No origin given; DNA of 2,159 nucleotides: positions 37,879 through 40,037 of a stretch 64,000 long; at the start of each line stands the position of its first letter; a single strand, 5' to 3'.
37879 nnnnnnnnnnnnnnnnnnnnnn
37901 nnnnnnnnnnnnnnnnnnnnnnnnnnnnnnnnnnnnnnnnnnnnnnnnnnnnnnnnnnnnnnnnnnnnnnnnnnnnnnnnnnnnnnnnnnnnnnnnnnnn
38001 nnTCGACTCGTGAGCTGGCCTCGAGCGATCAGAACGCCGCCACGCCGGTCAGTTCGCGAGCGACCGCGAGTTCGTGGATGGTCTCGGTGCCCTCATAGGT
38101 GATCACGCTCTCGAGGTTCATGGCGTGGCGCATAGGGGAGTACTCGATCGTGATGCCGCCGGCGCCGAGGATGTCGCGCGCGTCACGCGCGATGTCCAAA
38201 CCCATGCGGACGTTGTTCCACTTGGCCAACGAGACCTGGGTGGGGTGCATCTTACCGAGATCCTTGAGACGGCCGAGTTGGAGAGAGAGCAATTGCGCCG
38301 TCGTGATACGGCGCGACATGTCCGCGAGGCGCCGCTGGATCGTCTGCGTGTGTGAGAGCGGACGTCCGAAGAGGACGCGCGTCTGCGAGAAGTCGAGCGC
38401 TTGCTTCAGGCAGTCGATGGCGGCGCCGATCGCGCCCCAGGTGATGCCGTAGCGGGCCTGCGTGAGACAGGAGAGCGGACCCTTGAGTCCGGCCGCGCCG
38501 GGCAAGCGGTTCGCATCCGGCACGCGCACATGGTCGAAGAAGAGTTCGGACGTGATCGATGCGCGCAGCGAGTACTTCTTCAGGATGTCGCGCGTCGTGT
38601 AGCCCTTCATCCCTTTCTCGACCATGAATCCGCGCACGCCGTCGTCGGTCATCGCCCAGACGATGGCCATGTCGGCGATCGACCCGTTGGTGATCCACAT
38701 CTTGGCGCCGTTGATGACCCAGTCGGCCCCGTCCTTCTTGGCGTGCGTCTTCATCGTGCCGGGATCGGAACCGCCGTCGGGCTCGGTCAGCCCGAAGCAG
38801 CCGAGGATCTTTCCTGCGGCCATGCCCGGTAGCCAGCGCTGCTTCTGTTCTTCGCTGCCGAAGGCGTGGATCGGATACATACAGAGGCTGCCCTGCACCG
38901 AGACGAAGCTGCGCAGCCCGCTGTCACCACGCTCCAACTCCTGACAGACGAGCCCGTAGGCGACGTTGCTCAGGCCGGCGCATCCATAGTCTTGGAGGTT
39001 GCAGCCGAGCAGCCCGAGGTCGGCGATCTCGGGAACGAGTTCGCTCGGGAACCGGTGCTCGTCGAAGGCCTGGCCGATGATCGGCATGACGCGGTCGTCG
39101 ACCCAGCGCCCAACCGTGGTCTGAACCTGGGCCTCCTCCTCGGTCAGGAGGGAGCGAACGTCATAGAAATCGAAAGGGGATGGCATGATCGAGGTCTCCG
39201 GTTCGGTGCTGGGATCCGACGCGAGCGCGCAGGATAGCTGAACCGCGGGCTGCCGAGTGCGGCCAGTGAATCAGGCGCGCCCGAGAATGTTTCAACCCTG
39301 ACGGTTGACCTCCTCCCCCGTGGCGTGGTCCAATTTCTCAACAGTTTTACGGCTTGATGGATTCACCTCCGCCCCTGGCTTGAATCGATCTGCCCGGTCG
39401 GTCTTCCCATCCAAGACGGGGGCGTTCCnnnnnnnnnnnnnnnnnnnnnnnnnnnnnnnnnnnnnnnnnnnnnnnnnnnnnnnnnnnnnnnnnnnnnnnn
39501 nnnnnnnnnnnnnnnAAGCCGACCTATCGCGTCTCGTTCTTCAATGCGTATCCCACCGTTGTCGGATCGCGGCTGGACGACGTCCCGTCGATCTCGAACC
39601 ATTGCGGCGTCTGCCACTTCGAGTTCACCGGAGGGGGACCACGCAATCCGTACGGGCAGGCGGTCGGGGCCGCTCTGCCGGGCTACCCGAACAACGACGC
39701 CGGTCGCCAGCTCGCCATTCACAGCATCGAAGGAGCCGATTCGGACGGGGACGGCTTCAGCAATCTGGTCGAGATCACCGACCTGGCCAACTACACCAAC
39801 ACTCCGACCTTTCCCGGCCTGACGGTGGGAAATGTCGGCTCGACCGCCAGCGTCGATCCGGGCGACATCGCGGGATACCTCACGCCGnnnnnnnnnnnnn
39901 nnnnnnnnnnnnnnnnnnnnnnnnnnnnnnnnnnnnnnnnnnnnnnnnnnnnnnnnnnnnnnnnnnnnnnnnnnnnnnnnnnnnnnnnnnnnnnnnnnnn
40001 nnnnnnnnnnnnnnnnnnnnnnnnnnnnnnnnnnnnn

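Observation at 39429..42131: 900-aa hexaheme cytochrome c carrying a FlgD-Ig/T9SS-type C-terminal domain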

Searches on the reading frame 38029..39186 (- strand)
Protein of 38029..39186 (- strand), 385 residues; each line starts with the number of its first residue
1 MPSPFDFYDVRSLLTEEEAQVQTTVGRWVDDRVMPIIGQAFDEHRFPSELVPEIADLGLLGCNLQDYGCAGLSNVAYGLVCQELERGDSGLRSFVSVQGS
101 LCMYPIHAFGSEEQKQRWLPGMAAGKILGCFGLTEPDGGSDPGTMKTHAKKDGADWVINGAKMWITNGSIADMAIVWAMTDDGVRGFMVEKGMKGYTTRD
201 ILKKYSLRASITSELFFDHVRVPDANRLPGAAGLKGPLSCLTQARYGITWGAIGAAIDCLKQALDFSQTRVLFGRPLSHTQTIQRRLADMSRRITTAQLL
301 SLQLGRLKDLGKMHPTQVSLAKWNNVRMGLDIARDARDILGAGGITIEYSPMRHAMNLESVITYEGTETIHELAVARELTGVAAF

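Call 3: search_protein_families(library=pfam, proteins=[window:38029-39186:-], max_evalue=0.1)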
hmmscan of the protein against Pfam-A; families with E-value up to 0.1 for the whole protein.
window:38029-39186:- (385 aa): 4 families
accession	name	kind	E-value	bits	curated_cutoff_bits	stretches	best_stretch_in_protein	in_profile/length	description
PF02771.21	Acyl-CoA_dh_N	-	1.2e-33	116.3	22.9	1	15-126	1-113/113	Acyl-CoA dehydrogenase, N-terminal domain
PF00441.29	Acyl-CoA_dh_1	-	4.4e-28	98.7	22.4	1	233-379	3-149/150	Acyl-CoA dehydrogenase, C-terminal domain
PF02770.24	Acyl-CoA_dh_M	-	3.7e-25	88.4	33.3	1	130-220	1-97/97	Acyl-CoA dehydrogenase, middle domain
PF08028.16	Acyl-CoA_dh_2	-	3.9e-06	27.6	22.7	1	250-346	5-111/134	Acyl-CoA dehydrogenase, C-terminal domain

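Call 4: search_protein_families(library=ncbifam, proteins=[window:38029-39186:-], max_evalue=0.1)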
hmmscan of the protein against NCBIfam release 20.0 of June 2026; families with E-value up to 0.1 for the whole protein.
window:38029-39186:- (385 aa): 21 families
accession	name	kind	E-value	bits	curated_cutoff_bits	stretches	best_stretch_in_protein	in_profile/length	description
NF042972.1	AcrlCoAredClosAcrC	equivalog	1.1e-68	231.7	640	1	14-379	5-376/378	acryloyl-CoA reductase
NF052270.1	Staph_DH_FadE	equivalog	2.3e-67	227.5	600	1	4-385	11-399/400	acyl-CoA dehydrogenase FadE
NF045552.1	GlutCoADH_Des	equivalog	2.8e-59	201.3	470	1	14-381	5-381/387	glutaryl-CoA dehydrogenase Acd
NF058590.1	AcCoDHFadEBacil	equivalog_domain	8.2e-49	166.6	600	1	14-297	21-309/586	acyl-CoA dehydrogenase FadE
NF053553.1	prodigi_MBC_PigA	equivalog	2.2e-46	158.7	500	1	14-379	5-379/381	prodigiosin MBC biosynthesis dehydrogenase PigA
NF043006.1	CyhCrbnylCoADH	equivalog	3.1e-44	151.5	650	1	15-380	5-376/380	cyclohexane-1-carbonyl-CoA dehydrogenase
NF045652.1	ProlPCPDhRedW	equivalog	1.4e-41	142.5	650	1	56-379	42-373/376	L-prolyl-[peptidyl-carrier protein] dehydrogenase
NF042439.1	SulpropCoADesulf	equivalog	1.3e-38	132.7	600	1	33-379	12-370/379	3-sulfinopropanoyl-CoA desulfinase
TIGR03207.1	cyc_hxne_CoA_dh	equivalog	1.5e-38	132.5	575.35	1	16-378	3-370/372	cyclohexanecarboxyl-CoA dehydrogenase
NF008997.0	PRK12341.1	equivalog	2.7e-26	92.5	537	1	40-353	32-350/382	acyl-CoA dehydrogenase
NF002885.1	PRK03354.1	equivalog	1.4e-25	90.1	540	1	43-377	35-371/378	crotonobetainyl-CoA dehydrogenase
TIGR03204.1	pimC_large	equivalog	1.9e-20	73.1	623.85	1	65-300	61-297/395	pimeloyl-CoA dehydrogenase large subunit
NF007000.1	PRK09463.1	subfamily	4.5e-17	61.7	600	1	46-148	74-178/726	acyl-CoA dehydrogenase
TIGR03203.1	pimD_small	equivalog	6.3e-17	61.7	652.7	1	101-310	92-305/378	pimeloyl-CoA dehydrogenase small subunit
NF009586.0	PRK13026.1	subfamily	2.9e-12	45.7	608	1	106-148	171-213/777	acyl-CoA dehydrogenase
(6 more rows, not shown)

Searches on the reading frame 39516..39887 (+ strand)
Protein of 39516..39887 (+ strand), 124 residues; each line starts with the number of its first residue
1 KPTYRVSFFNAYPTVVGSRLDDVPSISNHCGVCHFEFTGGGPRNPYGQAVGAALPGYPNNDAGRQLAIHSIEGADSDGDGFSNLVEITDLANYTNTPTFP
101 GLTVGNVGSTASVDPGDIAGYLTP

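Call 68: find_homologous_proteins(query=window:39516-39887:+, max_evalue=0.001)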
Query seq(124 aa) (124 aa): 37 proteins with E <= 0.001 among 45 candidates.
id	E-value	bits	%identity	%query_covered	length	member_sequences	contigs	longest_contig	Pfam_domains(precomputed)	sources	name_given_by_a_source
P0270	2.5e-49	185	69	95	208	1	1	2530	-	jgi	jgi:hypothetical protein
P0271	2.6e-44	169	67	94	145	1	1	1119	-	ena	-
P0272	4.0e-44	168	61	100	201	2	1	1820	-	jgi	jgi:hypothetical protein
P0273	1.3e-43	166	65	92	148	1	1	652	-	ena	-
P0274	1.2e-40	157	59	98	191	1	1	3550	-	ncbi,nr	ncbi:MAG TPA: hypothetical protein VFM17_06955, partial [Candidatus Eisenbacteria bacterium]|nr:hypo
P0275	2.2e-37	146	55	100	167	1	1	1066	-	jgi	jgi:hypothetical protein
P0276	2.3e-35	140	55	100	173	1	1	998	-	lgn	-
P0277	8.0e-35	138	57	97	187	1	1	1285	-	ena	-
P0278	5.6e-34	135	53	100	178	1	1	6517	-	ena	-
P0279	9.7e-34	134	56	89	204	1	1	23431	-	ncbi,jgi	ncbi:MAG: hypothetical protein ACYS18_09385 [Planctomycetota bacterium]|jgi:hypothetical protein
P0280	1.9e-33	133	53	97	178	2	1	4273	-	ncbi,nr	ncbi:MAG: hypothetical protein JW952_07970, partial [Candidatus Eisenbacteria bacterium]|nr:hypothet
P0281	2.1e-33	133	55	99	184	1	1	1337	-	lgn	-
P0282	3.5e-33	133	51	98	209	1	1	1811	-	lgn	-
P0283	3.1e-32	130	48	100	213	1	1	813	PF24784.2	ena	-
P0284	5.8e-32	129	53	98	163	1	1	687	-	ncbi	-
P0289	1.9e-30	124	52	100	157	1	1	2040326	-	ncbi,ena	-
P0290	2.3e-30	123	54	98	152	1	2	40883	-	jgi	jgi:hypothetical protein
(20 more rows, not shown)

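Call 69: find_encoding_contigs(protein=P0289, flank=8000, max_places=2)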
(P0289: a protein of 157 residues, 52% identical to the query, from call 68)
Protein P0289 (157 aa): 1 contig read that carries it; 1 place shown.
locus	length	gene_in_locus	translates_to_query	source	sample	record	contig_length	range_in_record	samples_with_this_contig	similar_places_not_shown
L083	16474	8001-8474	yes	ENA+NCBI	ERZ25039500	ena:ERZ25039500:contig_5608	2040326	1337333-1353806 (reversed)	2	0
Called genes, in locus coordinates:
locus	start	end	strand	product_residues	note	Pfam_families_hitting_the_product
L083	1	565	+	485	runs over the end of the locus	PF01654:Cyt_bd_oxida_I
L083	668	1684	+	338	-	PF02322:Cyt_bd_oxida_II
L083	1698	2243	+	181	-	PF10604:Polyketide_cyc2, PF03364:Polyketide_cyc, PF08327:AHSA1 (weak)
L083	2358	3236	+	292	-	PF13495:Phage_int_SAM_4, PF00589:Phage_integrase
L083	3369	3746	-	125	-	PF04026:SpoVG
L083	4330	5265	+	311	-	PF00142:Fer4_NifH (faint), PF01656:CbiA, PF02374:ArsA_ATPase, PF06564:CBP_BcsQ, PF09140:MipZ (faint), PF10609:ParA, PF13614:AAA_31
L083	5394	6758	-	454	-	-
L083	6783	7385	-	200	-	PF13036:LpoB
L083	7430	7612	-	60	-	PF10262:Rdx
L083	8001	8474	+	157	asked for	-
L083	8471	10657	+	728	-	PF17957:Big_7 (faint), PF13860:FlgD_ig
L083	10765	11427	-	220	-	PF07719:TPR_2 (faint), PF14559:TPR_19 (faint), PF00515:TPR_1 (faint), PF13414:TPR_11 (weak), PF13432:TPR_16 (weak), PF13431:TPR_17 (faint), PF13414:TPR_11 (weak)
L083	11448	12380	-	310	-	PF26550:Tricorn_2nd (faint), PF26549:Tricorn_N, PF07676:PD40, PF26549:Tricorn_N, PF07676:PD40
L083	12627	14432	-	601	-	PF13191:AAA_16 (weak), PF13604:AAA_30 (weak), PF07728:AAA_5 (weak), PF13401:AAA_22, PF05036:SPOR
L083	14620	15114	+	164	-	-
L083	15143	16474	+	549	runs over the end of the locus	PF00512:HisKA, PF02518:HATPase_c, PF13581:HATPase_c_2 (weak)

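Call 70: find_encoding_contigs(protein=P0290, flank=8000, max_places=2)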
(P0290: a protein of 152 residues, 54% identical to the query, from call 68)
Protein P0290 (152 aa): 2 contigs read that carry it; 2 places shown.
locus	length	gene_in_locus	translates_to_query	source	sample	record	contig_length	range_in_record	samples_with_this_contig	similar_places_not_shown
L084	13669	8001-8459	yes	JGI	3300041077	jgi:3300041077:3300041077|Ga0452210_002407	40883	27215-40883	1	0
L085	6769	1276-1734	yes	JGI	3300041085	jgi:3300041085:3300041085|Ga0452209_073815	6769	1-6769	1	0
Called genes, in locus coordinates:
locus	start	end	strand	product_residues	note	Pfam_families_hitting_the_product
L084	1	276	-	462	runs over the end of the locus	PF02321:OEP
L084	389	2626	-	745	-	PF06452:CBM9_1 (weak), PF19313:DUF5916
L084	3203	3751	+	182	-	-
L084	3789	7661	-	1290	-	PF00069:Pkinase, PF01636:APH (weak), PF07714:PK_Tyr_Ser-Thr, PF03109:ABC1 (weak), PF13191:AAA_16 (faint), PF13424:TPR_12 (faint), PF13181:TPR_8 (faint)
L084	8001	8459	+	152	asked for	-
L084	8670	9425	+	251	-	-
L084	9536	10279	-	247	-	-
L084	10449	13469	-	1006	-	PF00069:Pkinase, PF07714:PK_Tyr_Ser-Thr, PF00069:Pkinase, PF07714:PK_Tyr_Ser-Thr, PF13424:TPR_12, PF24885:TPR_NPHP3, PF13374:TPR_10, PF13424:TPR_12, +20 more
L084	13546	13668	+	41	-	?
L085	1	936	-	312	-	?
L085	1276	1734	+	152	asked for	-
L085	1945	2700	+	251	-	-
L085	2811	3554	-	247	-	-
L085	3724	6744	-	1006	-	PF00069:Pkinase, PF07714:PK_Tyr_Ser-Thr, PF00069:Pkinase, PF07714:PK_Tyr_Ser-Thr, PF13424:TPR_12, PF24885:TPR_NPHP3, PF13374:TPR_10, PF13424:TPR_12, +20 more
